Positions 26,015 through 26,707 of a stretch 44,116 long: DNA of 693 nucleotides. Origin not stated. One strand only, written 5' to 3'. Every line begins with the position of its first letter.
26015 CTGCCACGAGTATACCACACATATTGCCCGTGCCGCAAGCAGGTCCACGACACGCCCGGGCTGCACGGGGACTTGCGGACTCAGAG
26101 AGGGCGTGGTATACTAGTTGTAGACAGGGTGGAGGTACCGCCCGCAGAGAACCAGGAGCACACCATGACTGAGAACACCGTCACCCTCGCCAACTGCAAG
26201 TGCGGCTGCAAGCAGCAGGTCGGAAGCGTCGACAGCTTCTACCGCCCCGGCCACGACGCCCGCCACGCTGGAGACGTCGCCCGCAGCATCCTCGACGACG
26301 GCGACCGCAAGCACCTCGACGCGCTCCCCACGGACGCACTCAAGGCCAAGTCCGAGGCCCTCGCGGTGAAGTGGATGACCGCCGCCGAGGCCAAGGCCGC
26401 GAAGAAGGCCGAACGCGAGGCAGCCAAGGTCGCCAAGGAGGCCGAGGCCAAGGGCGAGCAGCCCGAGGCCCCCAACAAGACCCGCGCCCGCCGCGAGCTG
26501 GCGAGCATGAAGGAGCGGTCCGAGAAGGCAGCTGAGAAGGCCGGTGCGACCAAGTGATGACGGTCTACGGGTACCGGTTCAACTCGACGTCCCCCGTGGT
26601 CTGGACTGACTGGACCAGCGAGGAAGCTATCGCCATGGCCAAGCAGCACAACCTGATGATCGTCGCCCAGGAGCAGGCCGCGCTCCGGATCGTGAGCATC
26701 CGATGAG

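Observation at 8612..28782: Four-member paralogous family sharing a Cys-rich / PGHDAR module, with histone-tail-like Ala/Lys extensions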

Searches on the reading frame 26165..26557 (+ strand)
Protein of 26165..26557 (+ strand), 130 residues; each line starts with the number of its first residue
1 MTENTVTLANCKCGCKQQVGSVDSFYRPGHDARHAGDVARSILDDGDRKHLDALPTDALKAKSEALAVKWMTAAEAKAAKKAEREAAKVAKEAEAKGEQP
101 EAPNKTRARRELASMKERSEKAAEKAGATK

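Call 3: search_protein_families(library=pfam, proteins=[window:26165-26557:+], max_evalue=1)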
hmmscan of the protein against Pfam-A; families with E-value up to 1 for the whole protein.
window:26165-26557:+ (130 aa): 1 family
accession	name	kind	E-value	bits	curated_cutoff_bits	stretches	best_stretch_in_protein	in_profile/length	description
PF17119.10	MMU163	-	0.14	11.8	26.6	1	57-118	113-176/253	Mitochondrial protein up-regulated during meiosis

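Call 4: search_protein_families(library=phrogs, proteins=[window:26165-26557:+], max_evalue=0.1)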
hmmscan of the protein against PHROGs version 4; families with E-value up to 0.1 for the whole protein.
window:26165-26557:+ (130 aa): 4 families
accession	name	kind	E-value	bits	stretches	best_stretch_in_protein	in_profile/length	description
phrog_5390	-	unknown function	4.8e-18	66.8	1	3-124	16-133/191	-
phrog_5395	-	unknown function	2.2e-09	38.4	1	9-74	123-181/183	-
phrog_5539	-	unknown function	2.6e-06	28.5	1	9-47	14-52/117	-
phrog_68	-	head and packaging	0.087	12.5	1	45-127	246-328/344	portal protein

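Call 10: search_protein_families(library=ncbifam, proteins=[window:26165-26557:+], max_evalue=1)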
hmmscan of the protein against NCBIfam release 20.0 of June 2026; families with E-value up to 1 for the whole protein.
window:26165-26557:+ (130 aa): 2 families
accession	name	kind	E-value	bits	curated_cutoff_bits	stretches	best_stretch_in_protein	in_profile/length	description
NF010381.0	PRK13808.1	equivalog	0.1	11.9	426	1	55-128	249-322/335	adenylate kinase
NF007065.0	PRK09510.1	equivalog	0.49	9.3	213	1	31-127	152-251/387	cell envelope integrity protein TolA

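Call 11: search_solved_structures(query=window:26165-26557:+, max_evalue=10)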
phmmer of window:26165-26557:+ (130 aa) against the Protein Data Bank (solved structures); distinct sequences matched with E-value up to 10: 1.
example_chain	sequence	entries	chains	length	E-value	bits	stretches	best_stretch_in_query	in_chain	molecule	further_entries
8ahx_C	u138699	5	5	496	0.14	16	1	47-101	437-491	Ion-translocating oxidoreductase complex subunit C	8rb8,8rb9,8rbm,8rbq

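Call 12: find_homologous_proteins(query=window:26165-26557:+, max_evalue=0.001)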
Query window:26165-26557:+ (130 aa): 41 proteins with E <= 0.001 among 942 candidates.
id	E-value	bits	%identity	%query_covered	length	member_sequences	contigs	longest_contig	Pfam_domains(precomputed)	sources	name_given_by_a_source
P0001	2.1e-74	265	100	100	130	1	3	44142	-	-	-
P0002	1.0e-62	228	88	92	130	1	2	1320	-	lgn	-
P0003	3.2e-15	75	51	47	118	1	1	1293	-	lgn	-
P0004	9.1e-15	73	44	82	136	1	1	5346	-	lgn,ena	-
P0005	7.3e-12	64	50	46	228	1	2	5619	-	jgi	jgi:hypothetical protein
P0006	1.4e-10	60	57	34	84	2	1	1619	-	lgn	-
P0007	6.9e-10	57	53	43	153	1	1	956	-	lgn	-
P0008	9.9e-10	57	49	55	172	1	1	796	-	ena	-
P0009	1.8e-9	56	58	31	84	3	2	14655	-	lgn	-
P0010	1.8e-9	56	40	43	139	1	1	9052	-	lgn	-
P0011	1.9e-9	56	52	46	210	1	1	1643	-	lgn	-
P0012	3.2e-9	55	44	51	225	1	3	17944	-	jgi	jgi:hypothetical protein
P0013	2.2e-8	53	46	59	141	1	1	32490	-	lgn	-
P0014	5.5e-7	48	39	49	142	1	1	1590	-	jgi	jgi:hypothetical protein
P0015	5.7e-7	48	43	62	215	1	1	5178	-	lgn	-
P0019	1.1e-6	47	56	41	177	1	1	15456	-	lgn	-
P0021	4.3e-6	45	46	45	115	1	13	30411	-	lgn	-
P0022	5.2e-6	45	48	44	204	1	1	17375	-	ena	-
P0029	3.5e-5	42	41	41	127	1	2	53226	-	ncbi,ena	-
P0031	5.3e-5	42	50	23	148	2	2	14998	-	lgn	-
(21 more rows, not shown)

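Call 22: search_protein_families(library=pfam, alignment_id=A1, max_evalue=0.05)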
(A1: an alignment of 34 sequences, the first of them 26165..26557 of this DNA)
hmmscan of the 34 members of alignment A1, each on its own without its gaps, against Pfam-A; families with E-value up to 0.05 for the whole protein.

A. member 1, window:26165-26557:+ (130 aa): 0 families

B. families by the number of members that match (of 34 scanned): 9 families
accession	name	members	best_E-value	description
PF21320.3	HTH_65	2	0.0077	Rv2258c-like winged HTH domain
PF14193.11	DUF4315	1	0.0043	Domain of unknown function (DUF4315)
PF25213.1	HVO_A0261_N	1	0.0043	HVO_A0261 N-terminal domain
PF09349.15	OHCU_decarbox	1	0.0046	OHCU decarboxylase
PF14394.12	DUF4423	1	0.0059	Domain of unknown function (DUF4423)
PF14947.12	HTH_45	1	0.0074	Winged helix-turn-helix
PF05887.16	Trypan_PARP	1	0.0092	Procyclic acidic repetitive protein (PARP)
PF20137.4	DUF6527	1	0.022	Family of unknown function (DUF6527)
PF10054.14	DUF2291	1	0.038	Predicted periplasmic lipoprotein (DUF2291)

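Call 28: predict_structure(alignment_id=A1)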
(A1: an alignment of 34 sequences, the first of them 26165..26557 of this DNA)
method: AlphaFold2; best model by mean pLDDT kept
length: 130 residues; sequences in the alignment: 34
mean_pLDDT: 87.5   pTM: 0.58
mean pLDDT of the five models: 87.5, 87.4, 86.3, 83.9, 80.7
residues with pLDDT >= 90: 64; 70-90: 56; 50-70: 10; < 50: 0
segments of 3 or more residues with pLDDT < 50: none
pLDDT, mean of each block of 10 residues (from residue 1): 80 84 85 92 94 91 96 97 97 81 72 90 78
secondary structure, 60 per line:
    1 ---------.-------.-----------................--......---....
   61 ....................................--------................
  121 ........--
elements in order: H30-45 H48-53 H57-96 H105-128

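Call 31: fold_search(model_id=the predicted structure, library=pdb)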
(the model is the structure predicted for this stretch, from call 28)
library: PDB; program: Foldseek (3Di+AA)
matches with E <= 10: 12; with E <= 0.001: 0
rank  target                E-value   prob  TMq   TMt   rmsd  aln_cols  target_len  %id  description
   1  4jg6                  3.4e+00  0.10  0.17  0.08   6.7        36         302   19  RSK2 CTD bound to 2-cyano-3-(1H-indazol-5-yl)acrylamide (released 2013-04-10)
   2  4mao                  3.6e+00  0.09  0.17  0.08   6.8        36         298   19  RSK2 T493M C-Terminal Kinase Domain in Complex with RMM58 (released 2014-10-22)
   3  4jg8                  3.6e+00  0.09  0.17  0.08   7.5        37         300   19  Structure of RSK2 T493M CTD mutant bound to 2-cyano-N-(1-hydroxy-2-methylpropan-2-yl)-3-(3-(3,4,5-trimethoxyphenyl)-1H-i (released 2013-04-10)
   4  1jts_J                5.4e+00  0.05  0.18  0.15  10.3        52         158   17  DNA PROTECTION AND BINDING BY E. COLI DPS PROTEIN (released 2003-06-17)
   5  7aqs_X                6.5e+00  0.04  0.17  0.14  10.6        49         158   18  Crystal structure of E. coli DPS in space group P1 (released 2021-09-01)
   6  7buw_A                7.5e+00  0.08  0.17  0.08   6.7        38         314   18  Eucommia ulmoides TPT3 mutant -C94Y/A95F (released 2021-02-17)
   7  8cbj_K                8.5e+00  0.04  0.23  0.28  23.6        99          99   18  Cryo-EM structure of Otu2-bound cytoplasmic pre-40S ribosome biogenesis complex (released 2023-05-24)
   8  8ibh                  9.1e+00  0.06  0.25  0.39  11.7        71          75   24  Cep57 C-terminal domain (released 2024-02-14)
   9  4j7k_B                9.1e+00  0.04  0.20  0.26  10.7        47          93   26  The crystal structure of a secreted protein EsxB (Mutant E54Q) from Bacillus anthracis str. Sterne (released 2013-03-06)
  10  4uex_A                9.7e+00  0.06  0.22  0.32   4.5        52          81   15  Structure of human Saposin A at lysosomal pH (released 2015-07-15)
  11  7pwo_R1               9.7e+00  0.06  0.27  0.33   6.8        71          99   18  Cryo-EM structure of Giardia lamblia ribosome at 2.75 A resolution (released 2022-04-20)
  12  4j11_B                9.7e+00  0.04  0.20  0.26  10.7        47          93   26  The crystal structure of a secreted protein ESXB (wild-type, in P21 space group) from Bacillus anthracis str. sterne (released 2013-02-13)

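Call 38: fold_search(model_id=the predicted structure, library=viral)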
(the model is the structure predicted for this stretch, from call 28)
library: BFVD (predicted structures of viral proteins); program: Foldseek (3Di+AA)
matches with E <= 10: 57; with E <= 0.001: 4
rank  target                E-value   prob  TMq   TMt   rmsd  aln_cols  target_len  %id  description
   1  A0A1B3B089            3.1e-05  1.00  0.55  0.29   2.7        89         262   38  Uncharacterized protein [Gordonia phage Ghobes]
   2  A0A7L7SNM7            2.4e-04  1.00  0.58  0.44   4.7        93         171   34  Uncharacterized protein [Gordonia phage Archimedes]
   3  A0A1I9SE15            2.7e-04  1.00  0.45  0.35   3.1        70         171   31  Uncharacterized protein [Arthrobacter phage Oxynfrius]
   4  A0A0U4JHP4            3.1e-04  1.00  0.44  0.32   3.4        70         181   30  Uncharacterized protein [Arthrobacter phage Joann]
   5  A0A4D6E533            4.8e-03  1.00  0.44  0.24   3.0        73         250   33  (no name in the UniProt tables at hand)
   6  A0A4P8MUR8            5.5e-03  1.00  0.39  0.39   3.2        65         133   29  (no name in the UniProt tables at hand)
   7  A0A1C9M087            3.2e-02  0.99  0.31  0.35   9.9        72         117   24  (no name in the UniProt tables at hand)
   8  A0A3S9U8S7            3.4e-02  0.99  0.37  0.28   6.4        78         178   17  Uncharacterized protein [Streptomyces phage Hiyaa]
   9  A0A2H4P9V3            1.0e-01  0.97  0.37  0.19   4.0        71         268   21  Uncharacterized protein [Arthrobacter phage MeganNoll]
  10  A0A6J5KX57            8.0e-01  0.41  0.34  0.07   6.5        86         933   20  Transglycosylase SLT domain-containing protein [uncultured Caudovirales phage]
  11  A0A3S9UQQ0            1.3e+00  0.20  0.36  0.35  16.4       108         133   19  Uncharacterized protein [Mycobacterium phage DrLupo]
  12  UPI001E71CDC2         1.7e+00  0.28  0.29  0.55   5.3        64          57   14  (no name look-up for this kind of identifier)
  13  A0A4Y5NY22            2.4e+00  0.10  0.28  0.30  28.9       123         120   15  (no name in the UniProt tables at hand)
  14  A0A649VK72            2.4e+00  0.06  0.21  0.24  27.7       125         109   16  Uncharacterized protein [Microbacterium phage Megan]
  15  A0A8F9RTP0            4.4e+00  0.08  0.20  0.21   3.8        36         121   19  098RL [Spotted knifejaw iridovirus]
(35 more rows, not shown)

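Call 59: find_encoding_contigs(protein=P0029, flank=10000, max_places=2)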
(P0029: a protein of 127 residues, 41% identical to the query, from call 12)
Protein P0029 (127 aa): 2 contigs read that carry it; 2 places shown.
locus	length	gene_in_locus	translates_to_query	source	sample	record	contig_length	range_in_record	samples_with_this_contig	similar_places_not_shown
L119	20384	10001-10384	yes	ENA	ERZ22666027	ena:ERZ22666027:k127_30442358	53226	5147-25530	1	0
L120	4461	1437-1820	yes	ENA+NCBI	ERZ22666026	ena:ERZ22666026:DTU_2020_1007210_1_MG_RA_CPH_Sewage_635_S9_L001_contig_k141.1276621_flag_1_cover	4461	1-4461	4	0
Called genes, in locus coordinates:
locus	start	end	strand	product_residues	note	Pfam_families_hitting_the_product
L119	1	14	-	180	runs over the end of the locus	PF07030:Phage_Mu_Gp36 (weak)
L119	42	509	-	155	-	-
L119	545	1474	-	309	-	PF25209:Phage_capsid_4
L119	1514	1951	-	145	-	-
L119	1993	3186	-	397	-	-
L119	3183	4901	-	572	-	PF02834:LigT_PEase (faint), PF13563:2_5_RNA_ligase2 (weak)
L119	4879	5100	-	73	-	-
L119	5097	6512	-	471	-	PF06074:Portal_Mu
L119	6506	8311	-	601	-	-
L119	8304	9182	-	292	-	-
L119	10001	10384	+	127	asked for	-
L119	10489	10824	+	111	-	-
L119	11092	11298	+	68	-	-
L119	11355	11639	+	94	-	-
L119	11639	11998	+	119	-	-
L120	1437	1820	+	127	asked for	-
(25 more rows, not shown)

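Call 60: find_encoding_contigs(protein=P0013, flank=10000, max_places=2)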
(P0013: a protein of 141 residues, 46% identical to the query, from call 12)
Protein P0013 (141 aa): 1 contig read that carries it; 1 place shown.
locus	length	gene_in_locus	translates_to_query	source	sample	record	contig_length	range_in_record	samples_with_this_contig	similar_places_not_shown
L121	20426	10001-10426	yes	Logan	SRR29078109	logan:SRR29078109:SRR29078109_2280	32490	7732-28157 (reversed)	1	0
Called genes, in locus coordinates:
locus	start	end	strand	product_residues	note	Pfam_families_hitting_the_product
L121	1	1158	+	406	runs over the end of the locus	PF00709:Adenylsucc_synt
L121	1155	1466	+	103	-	-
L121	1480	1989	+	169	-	-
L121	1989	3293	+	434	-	PF00692:dUTPase, PF22769:DCD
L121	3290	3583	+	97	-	-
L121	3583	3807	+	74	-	-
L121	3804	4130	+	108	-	-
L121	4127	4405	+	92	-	-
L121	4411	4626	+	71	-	-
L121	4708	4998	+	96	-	-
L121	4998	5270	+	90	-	-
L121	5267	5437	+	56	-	-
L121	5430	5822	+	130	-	-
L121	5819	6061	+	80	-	-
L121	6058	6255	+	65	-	-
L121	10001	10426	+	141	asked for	-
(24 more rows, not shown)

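Call 61: find_encoding_contigs(protein=P0021, flank=10000, max_places=2)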
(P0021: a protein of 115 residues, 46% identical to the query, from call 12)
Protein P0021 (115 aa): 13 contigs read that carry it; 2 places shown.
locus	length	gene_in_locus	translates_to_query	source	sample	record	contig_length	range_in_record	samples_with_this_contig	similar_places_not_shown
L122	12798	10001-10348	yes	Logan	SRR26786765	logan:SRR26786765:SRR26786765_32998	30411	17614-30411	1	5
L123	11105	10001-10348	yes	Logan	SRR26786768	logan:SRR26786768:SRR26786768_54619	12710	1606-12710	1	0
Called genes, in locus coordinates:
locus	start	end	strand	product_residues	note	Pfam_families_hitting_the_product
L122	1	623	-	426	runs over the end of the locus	-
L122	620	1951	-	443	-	-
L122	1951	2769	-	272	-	-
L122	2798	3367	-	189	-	-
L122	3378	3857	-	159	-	-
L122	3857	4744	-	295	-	-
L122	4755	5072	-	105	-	-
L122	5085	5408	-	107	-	-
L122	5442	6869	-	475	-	PF06074:Portal_Mu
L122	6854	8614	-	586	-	-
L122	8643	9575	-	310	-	-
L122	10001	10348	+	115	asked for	-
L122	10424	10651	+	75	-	-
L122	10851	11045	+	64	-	-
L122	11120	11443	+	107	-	-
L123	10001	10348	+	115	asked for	-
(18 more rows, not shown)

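Call 62: find_encoding_contigs(protein=P0012, flank=10000, max_places=1)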
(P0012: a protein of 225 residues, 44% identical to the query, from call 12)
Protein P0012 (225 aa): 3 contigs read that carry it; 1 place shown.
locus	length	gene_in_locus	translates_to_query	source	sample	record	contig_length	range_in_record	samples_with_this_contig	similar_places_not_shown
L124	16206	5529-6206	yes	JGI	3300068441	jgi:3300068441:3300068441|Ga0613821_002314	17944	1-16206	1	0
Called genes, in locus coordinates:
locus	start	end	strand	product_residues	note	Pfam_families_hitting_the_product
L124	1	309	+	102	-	?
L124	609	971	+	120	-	-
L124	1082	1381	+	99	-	-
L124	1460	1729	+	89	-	-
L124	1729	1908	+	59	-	-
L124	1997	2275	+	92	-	-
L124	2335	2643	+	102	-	-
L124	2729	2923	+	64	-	-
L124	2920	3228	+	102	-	-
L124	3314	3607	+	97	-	-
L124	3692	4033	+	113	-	-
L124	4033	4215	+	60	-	-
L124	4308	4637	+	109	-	-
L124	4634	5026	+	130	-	-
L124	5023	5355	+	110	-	PF12957:DUF3846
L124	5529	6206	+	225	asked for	-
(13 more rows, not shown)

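Call 63: find_encoding_contigs(protein=P0019, flank=10000, max_places=1)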
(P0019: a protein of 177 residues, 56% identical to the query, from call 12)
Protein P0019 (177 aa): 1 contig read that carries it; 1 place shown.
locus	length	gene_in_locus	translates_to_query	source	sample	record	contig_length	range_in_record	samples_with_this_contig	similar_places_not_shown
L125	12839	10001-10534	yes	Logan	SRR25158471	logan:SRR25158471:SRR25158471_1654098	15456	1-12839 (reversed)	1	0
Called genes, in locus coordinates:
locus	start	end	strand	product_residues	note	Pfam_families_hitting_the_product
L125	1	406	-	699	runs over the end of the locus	-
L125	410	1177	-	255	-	-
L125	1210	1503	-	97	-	-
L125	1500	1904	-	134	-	-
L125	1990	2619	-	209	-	PF04233:Phage_Mu_F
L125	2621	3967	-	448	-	PF06074:Portal_Mu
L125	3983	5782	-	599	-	-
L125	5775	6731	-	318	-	-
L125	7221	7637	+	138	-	-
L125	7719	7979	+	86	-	-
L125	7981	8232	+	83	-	-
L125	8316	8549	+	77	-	-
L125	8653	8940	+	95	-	-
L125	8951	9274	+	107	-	-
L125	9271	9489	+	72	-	-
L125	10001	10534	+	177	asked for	-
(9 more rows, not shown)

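Call 64: find_encoding_contigs(protein=P0022, flank=10000, max_places=1)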
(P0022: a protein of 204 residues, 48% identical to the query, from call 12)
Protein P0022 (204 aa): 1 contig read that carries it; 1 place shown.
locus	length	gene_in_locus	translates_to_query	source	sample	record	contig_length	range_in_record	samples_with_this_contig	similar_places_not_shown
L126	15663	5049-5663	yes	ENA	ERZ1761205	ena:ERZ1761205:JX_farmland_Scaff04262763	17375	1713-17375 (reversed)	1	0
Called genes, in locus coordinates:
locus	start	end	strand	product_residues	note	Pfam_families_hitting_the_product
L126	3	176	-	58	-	?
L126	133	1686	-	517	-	-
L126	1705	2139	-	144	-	-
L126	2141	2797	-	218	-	-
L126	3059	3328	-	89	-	PF01844:HNH (weak)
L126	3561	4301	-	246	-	-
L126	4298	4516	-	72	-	-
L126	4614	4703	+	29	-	-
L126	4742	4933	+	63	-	-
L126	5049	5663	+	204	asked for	-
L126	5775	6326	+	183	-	-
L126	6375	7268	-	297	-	PF00692:dUTPase, PF22769:DCD (weak)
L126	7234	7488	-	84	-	-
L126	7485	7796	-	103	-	-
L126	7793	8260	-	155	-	-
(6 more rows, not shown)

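Call 65: find_encoding_contigs(protein=P0031, flank=10000, max_places=1)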
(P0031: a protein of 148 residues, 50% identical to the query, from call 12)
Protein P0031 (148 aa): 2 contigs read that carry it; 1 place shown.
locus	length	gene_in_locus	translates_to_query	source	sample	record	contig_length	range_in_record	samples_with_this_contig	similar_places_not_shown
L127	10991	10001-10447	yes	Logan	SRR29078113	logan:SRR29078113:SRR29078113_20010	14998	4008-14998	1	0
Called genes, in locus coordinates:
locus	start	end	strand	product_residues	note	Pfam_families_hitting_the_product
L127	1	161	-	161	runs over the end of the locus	PF09134:Invasin_D3 (weak)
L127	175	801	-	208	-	-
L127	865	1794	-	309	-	PF25209:Phage_capsid_4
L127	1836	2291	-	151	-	-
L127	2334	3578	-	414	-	-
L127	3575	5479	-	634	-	PF13563:2_5_RNA_ligase2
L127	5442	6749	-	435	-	PF06074:Portal_Mu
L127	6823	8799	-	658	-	PF13245:AAA_19 (faint), PF13604:AAA_30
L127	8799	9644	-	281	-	-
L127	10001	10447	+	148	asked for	-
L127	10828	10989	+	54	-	?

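Call 92: search_protein_families(library=padloc, proteins=[window:26165-26557:+], max_evalue=0.01)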
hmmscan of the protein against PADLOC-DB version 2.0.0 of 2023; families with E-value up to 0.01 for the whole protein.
window:26165-26557:+ (130 aa): 0 families
